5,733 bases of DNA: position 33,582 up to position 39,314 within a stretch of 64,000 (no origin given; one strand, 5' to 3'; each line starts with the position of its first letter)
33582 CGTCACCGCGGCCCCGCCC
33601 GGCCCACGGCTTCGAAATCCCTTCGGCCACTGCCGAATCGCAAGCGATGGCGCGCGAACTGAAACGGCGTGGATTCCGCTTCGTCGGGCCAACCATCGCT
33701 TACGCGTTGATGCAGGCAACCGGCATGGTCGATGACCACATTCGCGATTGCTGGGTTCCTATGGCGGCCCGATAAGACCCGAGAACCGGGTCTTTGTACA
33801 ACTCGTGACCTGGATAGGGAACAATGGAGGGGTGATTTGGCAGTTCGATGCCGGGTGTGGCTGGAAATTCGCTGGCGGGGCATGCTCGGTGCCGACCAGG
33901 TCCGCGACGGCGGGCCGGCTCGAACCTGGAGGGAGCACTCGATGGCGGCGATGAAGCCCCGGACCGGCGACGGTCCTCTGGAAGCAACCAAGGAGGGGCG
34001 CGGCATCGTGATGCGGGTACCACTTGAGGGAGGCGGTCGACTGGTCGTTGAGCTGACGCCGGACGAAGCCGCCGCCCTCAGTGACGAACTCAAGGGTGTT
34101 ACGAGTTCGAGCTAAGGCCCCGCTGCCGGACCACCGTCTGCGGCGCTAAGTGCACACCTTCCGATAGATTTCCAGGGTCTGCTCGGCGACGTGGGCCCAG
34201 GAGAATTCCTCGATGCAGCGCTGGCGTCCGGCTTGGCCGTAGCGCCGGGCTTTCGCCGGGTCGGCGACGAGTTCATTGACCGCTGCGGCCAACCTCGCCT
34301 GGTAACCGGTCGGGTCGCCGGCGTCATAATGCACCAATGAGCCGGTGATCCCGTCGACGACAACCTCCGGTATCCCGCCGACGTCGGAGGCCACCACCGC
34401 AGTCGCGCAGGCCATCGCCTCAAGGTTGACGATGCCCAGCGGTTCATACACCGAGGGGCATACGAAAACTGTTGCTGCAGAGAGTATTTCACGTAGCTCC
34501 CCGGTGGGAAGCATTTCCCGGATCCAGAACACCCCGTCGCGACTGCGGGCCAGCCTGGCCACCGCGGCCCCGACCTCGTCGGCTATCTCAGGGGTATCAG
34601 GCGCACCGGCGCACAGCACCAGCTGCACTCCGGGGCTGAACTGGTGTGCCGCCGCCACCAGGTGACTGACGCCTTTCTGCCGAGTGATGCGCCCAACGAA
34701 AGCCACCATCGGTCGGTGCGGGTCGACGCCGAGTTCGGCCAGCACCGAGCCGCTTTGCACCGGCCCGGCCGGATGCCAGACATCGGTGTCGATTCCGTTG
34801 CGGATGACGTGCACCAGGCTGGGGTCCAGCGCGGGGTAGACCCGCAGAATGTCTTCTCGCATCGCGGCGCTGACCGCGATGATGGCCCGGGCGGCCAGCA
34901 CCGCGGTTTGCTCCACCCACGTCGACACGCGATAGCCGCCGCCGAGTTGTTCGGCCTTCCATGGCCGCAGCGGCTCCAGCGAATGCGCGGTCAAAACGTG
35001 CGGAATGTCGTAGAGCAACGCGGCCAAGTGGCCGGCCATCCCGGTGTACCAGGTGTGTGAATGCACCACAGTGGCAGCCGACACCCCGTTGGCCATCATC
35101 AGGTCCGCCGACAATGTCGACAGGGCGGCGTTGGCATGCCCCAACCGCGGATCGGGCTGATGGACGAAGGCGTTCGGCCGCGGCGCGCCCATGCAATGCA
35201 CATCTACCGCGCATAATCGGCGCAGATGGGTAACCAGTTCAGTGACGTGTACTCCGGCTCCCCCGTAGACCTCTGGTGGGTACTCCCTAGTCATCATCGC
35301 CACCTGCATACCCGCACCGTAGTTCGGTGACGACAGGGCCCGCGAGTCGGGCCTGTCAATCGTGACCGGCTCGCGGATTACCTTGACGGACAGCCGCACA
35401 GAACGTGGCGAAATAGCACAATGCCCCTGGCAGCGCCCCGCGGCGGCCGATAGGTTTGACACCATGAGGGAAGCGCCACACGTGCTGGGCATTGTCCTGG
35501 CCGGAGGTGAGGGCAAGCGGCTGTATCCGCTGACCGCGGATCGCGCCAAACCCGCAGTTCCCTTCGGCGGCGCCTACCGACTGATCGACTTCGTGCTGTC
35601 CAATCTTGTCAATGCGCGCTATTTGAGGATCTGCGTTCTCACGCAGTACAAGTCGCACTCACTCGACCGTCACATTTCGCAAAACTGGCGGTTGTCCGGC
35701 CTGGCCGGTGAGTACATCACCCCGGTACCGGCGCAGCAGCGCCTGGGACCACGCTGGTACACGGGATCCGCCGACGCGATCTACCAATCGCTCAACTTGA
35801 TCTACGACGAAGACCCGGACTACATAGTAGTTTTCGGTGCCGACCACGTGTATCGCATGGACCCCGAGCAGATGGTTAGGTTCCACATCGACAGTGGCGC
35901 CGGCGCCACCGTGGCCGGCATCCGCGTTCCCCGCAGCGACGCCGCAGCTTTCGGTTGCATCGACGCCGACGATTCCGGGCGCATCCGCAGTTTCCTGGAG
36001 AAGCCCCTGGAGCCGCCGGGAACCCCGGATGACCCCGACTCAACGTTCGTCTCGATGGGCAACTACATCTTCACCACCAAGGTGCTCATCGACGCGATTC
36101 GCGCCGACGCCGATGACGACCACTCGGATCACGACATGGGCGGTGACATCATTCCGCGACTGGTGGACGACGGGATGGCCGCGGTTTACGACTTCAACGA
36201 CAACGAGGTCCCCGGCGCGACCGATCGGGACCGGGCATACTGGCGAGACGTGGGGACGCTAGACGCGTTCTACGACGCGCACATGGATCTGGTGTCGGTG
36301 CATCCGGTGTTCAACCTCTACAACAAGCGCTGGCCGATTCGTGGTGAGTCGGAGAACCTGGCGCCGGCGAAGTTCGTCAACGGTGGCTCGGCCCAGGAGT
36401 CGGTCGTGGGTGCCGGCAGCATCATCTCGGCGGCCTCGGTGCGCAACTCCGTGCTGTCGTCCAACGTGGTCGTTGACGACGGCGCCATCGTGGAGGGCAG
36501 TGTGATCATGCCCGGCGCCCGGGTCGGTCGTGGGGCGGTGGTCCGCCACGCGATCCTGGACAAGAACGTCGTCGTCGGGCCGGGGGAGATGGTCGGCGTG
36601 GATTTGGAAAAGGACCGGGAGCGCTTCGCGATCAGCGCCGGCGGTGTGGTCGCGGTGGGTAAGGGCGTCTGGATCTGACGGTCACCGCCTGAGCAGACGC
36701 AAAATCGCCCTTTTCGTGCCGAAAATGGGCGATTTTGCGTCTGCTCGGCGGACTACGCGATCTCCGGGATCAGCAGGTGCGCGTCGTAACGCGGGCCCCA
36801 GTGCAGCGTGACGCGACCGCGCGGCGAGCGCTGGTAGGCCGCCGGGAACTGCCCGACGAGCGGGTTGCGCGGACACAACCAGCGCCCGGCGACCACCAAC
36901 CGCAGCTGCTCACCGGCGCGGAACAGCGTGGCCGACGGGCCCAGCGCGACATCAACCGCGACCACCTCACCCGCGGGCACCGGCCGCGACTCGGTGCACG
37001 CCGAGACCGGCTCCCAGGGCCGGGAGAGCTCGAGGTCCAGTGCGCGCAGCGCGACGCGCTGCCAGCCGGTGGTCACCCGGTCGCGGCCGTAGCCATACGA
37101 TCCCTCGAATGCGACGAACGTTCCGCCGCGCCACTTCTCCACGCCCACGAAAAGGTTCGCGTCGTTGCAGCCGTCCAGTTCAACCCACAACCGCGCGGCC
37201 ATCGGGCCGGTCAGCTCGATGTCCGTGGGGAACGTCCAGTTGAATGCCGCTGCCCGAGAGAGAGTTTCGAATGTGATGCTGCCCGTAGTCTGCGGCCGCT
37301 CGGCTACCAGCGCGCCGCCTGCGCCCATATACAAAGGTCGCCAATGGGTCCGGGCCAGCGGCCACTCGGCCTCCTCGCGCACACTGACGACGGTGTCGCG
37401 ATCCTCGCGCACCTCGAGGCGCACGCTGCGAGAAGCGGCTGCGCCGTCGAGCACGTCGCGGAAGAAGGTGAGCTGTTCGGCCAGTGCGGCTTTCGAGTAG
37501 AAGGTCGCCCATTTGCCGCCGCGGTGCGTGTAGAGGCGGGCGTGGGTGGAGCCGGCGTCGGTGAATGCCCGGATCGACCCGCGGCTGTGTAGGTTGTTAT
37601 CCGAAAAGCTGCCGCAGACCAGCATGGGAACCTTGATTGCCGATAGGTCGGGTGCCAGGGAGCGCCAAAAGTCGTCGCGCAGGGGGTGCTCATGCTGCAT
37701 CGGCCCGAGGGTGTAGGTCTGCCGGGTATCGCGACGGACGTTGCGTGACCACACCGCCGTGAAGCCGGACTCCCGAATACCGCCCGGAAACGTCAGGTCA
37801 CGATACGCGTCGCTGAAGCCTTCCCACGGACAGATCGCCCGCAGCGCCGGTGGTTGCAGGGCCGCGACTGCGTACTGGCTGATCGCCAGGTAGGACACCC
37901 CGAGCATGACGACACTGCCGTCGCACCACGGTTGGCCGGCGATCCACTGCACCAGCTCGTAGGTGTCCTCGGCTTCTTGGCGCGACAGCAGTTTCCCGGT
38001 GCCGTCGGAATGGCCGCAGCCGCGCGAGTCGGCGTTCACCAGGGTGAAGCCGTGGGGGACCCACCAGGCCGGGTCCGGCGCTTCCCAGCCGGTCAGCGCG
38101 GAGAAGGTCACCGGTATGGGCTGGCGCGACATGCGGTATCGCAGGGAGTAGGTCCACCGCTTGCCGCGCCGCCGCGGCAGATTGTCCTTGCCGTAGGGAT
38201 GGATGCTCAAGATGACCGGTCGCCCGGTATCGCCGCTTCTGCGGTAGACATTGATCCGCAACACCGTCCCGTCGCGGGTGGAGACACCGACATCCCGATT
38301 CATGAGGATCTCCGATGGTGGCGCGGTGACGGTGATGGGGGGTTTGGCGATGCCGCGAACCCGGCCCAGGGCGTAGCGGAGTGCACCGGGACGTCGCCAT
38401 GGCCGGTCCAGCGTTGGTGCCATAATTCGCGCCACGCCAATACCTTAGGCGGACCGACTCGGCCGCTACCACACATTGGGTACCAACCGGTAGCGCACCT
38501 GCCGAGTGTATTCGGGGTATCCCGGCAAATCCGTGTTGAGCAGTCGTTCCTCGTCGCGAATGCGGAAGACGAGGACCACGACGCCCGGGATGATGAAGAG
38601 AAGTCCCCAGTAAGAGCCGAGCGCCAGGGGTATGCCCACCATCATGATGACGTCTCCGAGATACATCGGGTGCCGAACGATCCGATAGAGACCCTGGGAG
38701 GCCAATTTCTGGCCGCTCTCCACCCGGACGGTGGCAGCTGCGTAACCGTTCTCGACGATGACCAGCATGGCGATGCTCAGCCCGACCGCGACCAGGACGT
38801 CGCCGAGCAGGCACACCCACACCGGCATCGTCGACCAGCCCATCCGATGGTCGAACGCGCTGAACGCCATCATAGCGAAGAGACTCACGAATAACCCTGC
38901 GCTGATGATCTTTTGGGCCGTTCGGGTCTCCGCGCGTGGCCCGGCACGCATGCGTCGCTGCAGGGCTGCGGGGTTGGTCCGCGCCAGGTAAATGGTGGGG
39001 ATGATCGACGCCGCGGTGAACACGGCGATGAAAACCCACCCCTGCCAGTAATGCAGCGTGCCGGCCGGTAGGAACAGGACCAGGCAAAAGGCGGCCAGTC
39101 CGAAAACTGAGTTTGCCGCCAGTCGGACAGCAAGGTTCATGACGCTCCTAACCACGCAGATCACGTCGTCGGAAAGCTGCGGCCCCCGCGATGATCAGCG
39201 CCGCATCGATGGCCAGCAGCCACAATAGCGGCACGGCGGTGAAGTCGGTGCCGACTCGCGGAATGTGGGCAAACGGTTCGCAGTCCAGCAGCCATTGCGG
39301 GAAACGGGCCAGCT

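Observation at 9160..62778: Pervasive pseudogenisation: at least nine disrupted ORFs in 64 kb next to intact housekeeping genes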

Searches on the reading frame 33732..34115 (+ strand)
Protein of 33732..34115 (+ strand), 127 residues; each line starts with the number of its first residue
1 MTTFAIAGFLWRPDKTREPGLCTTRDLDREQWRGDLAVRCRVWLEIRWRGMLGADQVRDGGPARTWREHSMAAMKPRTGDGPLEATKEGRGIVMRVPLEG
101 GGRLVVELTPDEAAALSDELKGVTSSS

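Call 23: search_protein_families(library=pfam, proteins=[window:33732-34115:+], max_evalue=0.001)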
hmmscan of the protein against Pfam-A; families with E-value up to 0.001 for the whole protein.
window:33732-34115:+ (127 aa): 1 family
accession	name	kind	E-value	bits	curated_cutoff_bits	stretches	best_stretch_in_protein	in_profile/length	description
PF11314.13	DUF3117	-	7.4e-28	96.6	25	1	74-123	1-50/50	Protein of unknown function (DUF3117)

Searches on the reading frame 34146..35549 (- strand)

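Call 23: search_protein_families(library=pfam, proteins=[window:34146-35549:-], max_evalue=0.001)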
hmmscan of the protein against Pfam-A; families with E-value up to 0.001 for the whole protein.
window:34146-35549:- (467 aa): 7 families
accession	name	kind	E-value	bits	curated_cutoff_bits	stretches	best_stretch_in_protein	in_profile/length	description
PF00534.26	Glycos_transf_1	-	2.3e-28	99.3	26.4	1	273-444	9-172/172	Glycosyl transferases group 1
PF13439.12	Glyco_transf_4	-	2.4e-26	93.2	28.5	1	95-256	1-169/170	Glycosyltransferase Family 4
PF13692.12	Glyco_trans_1_4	-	3.1e-25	89.5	27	1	280-427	2-139/142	Glycosyl transferases group 1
PF13579.12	Glyco_trans_4_4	-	3e-14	54.1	29.7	1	96-252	1-158/158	Glycosyl transferase 4-like domain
PF20706.3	GT4-conflict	-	9.6e-12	45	26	1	151-457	75-384/385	Family 4 Glycosyltransferase in conflict systems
PF13524.12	Glyco_trans_1_2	-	3.2e-10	40.6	25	1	344-459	32-143/144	Glycosyl transferase-like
PF08323.17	Glyco_transf_5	-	1.2e-06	28.9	22.7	1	141-237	112-227/239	Starch synthase catalytic domain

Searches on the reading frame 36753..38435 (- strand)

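Call 23: search_protein_families(library=pfam, proteins=[window:36753-38435:-], max_evalue=0.001)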
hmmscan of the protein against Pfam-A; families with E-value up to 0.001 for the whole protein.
window:36753-38435:- (560 aa): 2 families
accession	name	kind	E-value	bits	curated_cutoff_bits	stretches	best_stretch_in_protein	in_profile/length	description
PF02129.25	Peptidase_S15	-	9.1e-43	147.3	23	2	55-230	1-152/262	X-Pro dipeptidyl-peptidase (S15 family)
PF08530.16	PepX_C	-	2.2e-21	77.2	22.5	1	334-518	5-179/217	X-Pro dipeptidyl-peptidase C-terminal non-catalytic domain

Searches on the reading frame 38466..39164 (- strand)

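Call 23: search_protein_families(library=pfam, proteins=[window:38466-39164:-], max_evalue=0.001)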
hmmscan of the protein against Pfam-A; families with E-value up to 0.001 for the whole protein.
window:38466-39164:- (232 aa): 5 families
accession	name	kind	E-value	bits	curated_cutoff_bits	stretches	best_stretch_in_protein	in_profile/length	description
PF04191.18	PEMT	-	2e-13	51.1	25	1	119-209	4-98/105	Phospholipid methyltransferase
PF04140.19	ICMT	-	3.3e-09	37.5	24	1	133-210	13-94/95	Isoprenylcysteine carboxyl methyltransferase (ICMT) family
PF01222.22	ERG4_ERG24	-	1.6e-07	30.9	27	1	145-232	342-432/432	Ergosterol biosynthesis ERG4/ERG24 family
PF06966.17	DUF1295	-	0.00025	21.1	20.4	1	150-198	151-201/235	Protein of unknown function (DUF1295)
PF02544.21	Steroid_dh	-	0.00038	20.9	22.6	1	148-232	70-150/150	3-oxo-5-alpha-steroid 4-dehydrogenase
